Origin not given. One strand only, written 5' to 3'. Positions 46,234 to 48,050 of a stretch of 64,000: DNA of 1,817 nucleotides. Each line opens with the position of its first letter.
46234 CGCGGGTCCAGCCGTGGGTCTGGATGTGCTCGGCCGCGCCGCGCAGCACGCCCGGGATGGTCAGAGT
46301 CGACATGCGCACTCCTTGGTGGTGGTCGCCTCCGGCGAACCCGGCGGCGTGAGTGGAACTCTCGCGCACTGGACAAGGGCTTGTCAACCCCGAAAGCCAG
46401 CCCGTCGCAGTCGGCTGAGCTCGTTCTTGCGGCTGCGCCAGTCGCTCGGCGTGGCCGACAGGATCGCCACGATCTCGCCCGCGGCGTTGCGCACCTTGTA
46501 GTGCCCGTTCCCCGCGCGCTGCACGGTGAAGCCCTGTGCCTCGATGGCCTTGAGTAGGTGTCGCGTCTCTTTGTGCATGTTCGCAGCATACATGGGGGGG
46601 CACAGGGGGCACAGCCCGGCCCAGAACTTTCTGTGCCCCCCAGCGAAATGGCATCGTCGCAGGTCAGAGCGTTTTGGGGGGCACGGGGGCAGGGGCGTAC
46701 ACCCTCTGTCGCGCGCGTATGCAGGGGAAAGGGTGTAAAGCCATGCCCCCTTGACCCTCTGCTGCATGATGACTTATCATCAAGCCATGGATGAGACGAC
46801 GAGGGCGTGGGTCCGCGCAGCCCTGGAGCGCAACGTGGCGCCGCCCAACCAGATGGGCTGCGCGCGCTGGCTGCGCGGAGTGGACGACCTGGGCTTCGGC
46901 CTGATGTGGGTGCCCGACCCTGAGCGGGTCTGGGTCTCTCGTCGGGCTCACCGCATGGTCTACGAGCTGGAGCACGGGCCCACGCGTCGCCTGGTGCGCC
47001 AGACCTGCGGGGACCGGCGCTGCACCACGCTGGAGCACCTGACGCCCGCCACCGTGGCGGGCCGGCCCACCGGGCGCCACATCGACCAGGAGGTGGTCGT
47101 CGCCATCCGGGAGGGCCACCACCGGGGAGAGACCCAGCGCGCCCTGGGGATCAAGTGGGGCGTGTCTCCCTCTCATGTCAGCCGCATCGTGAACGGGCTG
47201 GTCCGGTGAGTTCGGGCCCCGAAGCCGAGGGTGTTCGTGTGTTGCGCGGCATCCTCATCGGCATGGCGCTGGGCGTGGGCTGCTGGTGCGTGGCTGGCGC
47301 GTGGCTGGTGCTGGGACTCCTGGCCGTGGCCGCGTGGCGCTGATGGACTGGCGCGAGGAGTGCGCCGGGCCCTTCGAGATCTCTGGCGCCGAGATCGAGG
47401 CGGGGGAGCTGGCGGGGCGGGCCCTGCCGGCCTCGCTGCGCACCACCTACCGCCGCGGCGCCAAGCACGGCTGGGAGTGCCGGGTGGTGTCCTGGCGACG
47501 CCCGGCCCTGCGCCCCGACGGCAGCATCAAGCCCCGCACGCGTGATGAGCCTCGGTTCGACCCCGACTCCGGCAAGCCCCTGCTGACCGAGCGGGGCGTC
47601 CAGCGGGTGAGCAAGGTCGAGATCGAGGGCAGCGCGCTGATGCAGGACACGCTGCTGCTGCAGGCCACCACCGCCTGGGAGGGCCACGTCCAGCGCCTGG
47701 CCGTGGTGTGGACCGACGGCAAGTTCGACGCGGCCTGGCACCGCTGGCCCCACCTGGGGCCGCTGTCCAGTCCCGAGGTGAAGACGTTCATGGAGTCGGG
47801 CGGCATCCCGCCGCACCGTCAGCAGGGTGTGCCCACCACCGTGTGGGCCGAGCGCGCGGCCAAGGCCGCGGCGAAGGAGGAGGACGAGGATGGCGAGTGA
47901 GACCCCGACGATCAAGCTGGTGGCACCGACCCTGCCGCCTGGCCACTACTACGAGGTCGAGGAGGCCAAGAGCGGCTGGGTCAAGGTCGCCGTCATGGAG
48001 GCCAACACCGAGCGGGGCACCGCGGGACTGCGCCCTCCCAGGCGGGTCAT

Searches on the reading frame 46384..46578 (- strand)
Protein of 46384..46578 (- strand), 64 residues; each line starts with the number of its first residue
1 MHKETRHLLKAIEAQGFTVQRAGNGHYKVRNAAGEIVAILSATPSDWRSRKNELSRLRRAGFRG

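Call 21: find_encoding_contigs(protein=window:46384-46578:-, flank=10000, max_places=10)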
Protein window:46384-46578:- (64 aa): no gene with exactly this product is on record in the collection.

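Call 25: search_protein_families(library=pfam, proteins=[window:46384-46578:-], max_evalue=0.01)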
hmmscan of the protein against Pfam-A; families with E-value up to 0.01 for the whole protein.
window:46384-46578:- (64 aa): 0 families

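Call 57: search_protein_families(library=phrogs, proteins=[window:46384-46578:-], max_evalue=0.001)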
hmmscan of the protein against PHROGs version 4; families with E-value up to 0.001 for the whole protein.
window:46384-46578:- (64 aa): 2 families
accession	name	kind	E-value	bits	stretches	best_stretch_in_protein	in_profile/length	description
phrog_2089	-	unknown function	2e-20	73.6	1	1-62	28-90/107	-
phrog_2053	-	unknown function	1.8e-06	28.7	1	3-59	7-63/72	-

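Call 58: find_homologous_proteins(query=window:46384-46578:-, max_evalue=1e-8)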
Query window:46384-46578:- (64 aa): 1 proteins with E <= 1e-8 among 1 candidates.
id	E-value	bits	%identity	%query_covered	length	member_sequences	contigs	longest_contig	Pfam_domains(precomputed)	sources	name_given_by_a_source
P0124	2.2e-34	133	100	100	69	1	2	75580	-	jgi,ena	-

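Call 59: find_encoding_contigs(protein=P0124, flank=10000, max_places=6)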
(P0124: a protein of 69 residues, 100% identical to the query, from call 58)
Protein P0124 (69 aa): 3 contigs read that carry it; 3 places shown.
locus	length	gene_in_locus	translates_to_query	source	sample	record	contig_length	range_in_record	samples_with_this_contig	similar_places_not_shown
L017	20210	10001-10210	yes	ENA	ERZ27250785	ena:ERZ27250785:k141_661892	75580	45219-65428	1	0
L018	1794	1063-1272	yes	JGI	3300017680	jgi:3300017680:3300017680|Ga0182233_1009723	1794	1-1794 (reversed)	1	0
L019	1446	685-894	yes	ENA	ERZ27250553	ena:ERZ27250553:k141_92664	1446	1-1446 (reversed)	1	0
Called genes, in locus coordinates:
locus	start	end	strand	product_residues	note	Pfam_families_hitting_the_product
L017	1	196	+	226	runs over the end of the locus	PF23802:DUF7178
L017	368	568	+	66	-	-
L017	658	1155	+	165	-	-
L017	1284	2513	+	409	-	PF00145:DNA_methylase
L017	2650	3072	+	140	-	-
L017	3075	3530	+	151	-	PF23359:Lsr2_DNA-bd (weak)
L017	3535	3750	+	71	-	-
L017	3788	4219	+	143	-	-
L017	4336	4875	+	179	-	-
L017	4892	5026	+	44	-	-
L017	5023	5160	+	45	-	-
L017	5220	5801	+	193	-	-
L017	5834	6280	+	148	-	-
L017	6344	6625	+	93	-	-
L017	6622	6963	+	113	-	-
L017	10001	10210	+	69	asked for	-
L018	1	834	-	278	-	?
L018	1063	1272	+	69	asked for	-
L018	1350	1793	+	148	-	?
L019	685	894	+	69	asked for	-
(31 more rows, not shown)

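Call 79: search_protein_families(library=pfam, proteins=[window:46384-46578:-], max_evalue=5)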
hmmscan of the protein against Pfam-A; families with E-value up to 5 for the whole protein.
window:46384-46578:- (64 aa): 3 families
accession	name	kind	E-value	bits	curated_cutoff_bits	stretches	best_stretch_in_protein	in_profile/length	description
PF07927.17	HicA_toxin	-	0.034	14.7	27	1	6-35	2-31/58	HicA toxin of bacterial toxin-antitoxin,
PF25670.1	Phage_tail_C_2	-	0.044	14.3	27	1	13-34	30-51/133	Phage tail protein C-terminal domain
PF21305.2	type_II_gspD_N0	-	0.18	12.1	27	1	7-29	49-71/71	GspD-like, N0 domain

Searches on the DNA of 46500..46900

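Call 74: search_rna_families(source=window, start=46500, end=46900, threshold=evalue, max_evalue=10)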
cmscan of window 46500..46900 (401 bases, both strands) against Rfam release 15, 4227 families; matches with E-value up to 10: 6.
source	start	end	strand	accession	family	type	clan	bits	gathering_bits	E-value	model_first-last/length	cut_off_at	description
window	46676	46759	+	RF03968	mir-8934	Gene; miRNA;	-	18.8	100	2.7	1-88/88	no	mir-8934 microRNA precursor family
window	46595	46643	+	RF03192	mir-6794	Gene; miRNA;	-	17.1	74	1.5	1-62/62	no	mir-6794 microRNA precursor family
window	46632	46682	-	RF02796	Pab160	Gene; snRNA; snoRNA; HACA-box;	-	16.4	47.4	5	1-68/68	no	Pab160 RNA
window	46670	46761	-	RF01941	MIR1223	Gene; miRNA;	-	16.2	77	0.63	1-102/102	no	MIR1223 microRNA precursor family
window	46758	46822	+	RF00608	SNORD99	Gene; snRNA; snoRNA; CD-box;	CL00064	15.4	60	3.3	1-74/74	no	Small nucleolar RNA SNORD99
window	46741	46879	-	RF02141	HOXA11-AS1_5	Gene; lncRNA;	-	11.4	50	7.2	74-203/203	no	HOXA11 antisense RNA 1 conserved region 5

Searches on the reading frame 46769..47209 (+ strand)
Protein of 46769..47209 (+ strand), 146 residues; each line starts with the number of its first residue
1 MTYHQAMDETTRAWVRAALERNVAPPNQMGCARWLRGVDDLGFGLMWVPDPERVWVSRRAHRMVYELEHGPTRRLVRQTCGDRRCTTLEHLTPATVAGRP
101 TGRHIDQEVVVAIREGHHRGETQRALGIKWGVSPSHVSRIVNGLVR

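Call 18: find_encoding_contigs(protein=window:46787-47209:+, flank=10000, max_places=10)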
Protein window:46787-47209:+ (140 aa): no gene with exactly this product is on record in the collection.

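Call 25: search_protein_families(library=pfam, proteins=[window:46787-47209:+], max_evalue=0.01)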
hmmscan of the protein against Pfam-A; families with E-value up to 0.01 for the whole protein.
window:46787-47209:+ (140 aa): 2 families
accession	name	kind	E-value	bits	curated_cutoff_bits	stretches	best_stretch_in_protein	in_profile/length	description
PF13392.12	HNH_3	-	0.00079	19.5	24.8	1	52-88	1-39/46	HNH endonuclease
PF13613.12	HTH_Tnp_4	-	0.0038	17.2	27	0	114-136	19-41/53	Helix-turn-helix of DDE superfamily endonuclease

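Call 57: search_protein_families(library=phrogs, proteins=[window:46787-47209:+], max_evalue=0.001)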
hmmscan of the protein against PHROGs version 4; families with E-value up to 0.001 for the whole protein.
window:46787-47209:+ (140 aa): 9 families
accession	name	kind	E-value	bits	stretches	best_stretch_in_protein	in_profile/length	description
phrog_826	-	DNA, RNA and nucleotide metabolism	4.4e-09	37.3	1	22-89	82-150/281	HNH endonuclease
phrog_59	-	DNA, RNA and nucleotide metabolism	1.7e-08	35.3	1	48-137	185-269/423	HNH endonuclease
phrog_1872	-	DNA, RNA and nucleotide metabolism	1.3e-07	32.7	1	9-111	20-123/166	endonuclease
phrog_6254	-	DNA, RNA and nucleotide metabolism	0.00014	23.2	1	21-98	10-87/154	HNH endonuclease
phrog_6156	-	DNA, RNA and nucleotide metabolism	0.00021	21.7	1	98-137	185-224/261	endonuclease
phrog_517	-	DNA, RNA and nucleotide metabolism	0.00029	22.7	1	84-138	71-125/128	HTH DNA binding protein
phrog_3593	-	DNA, RNA and nucleotide metabolism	0.00038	21.2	1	19-89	65-132/210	HNH endonuclease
phrog_6223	-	transcription regulation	0.00043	21.3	1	110-139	13-42/73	transcriptional repressor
phrog_4842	-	DNA, RNA and nucleotide metabolism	0.00071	20.4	0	52-90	100-140/154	HNH endonuclease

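Call 63: find_encoding_contigs(protein=window:46769-47209:+, flank=3000, max_places=10)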
Protein window:46769-47209:+ (146 aa): 2 contigs read that carry it; 2 places shown.
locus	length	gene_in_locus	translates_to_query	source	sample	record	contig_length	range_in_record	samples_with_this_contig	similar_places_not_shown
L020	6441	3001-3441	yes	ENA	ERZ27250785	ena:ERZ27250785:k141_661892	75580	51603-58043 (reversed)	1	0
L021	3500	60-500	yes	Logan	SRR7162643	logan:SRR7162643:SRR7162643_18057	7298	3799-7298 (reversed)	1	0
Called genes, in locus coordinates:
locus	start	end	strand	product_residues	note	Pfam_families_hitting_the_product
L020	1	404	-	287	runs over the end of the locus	PF01145:Band_7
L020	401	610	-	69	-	-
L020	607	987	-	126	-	PF19698:DUF6197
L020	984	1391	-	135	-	PF19698:DUF6197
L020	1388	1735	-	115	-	PF19698:DUF6197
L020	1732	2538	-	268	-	PF19698:DUF6197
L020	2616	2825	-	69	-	-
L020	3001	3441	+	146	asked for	-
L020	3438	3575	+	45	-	-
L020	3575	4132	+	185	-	-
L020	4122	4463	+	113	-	-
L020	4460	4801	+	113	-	-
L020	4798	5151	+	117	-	-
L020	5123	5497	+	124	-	-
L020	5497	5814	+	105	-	-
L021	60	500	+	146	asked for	-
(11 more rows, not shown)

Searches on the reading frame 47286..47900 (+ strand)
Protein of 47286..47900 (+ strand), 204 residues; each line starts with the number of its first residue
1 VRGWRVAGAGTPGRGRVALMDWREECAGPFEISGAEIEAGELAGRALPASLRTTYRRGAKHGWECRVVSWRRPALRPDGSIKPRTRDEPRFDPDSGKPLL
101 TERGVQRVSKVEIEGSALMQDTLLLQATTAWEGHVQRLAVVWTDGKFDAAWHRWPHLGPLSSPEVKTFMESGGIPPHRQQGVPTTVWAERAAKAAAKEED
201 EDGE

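Call 23: find_encoding_contigs(protein=window:47286-47900:+, flank=10000, max_places=10)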
Protein window:47286-47900:+ (204 aa): no gene with exactly this product is on record in the collection.

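Call 25: search_protein_families(library=pfam, proteins=[window:47286-47900:+], max_evalue=0.01)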
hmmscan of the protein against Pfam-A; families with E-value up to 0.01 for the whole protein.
window:47286-47900:+ (204 aa): 0 families

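Call 57: search_protein_families(library=phrogs, proteins=[window:47286-47900:+], max_evalue=0.001)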
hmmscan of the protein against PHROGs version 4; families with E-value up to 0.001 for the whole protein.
window:47286-47900:+ (204 aa): 0 families
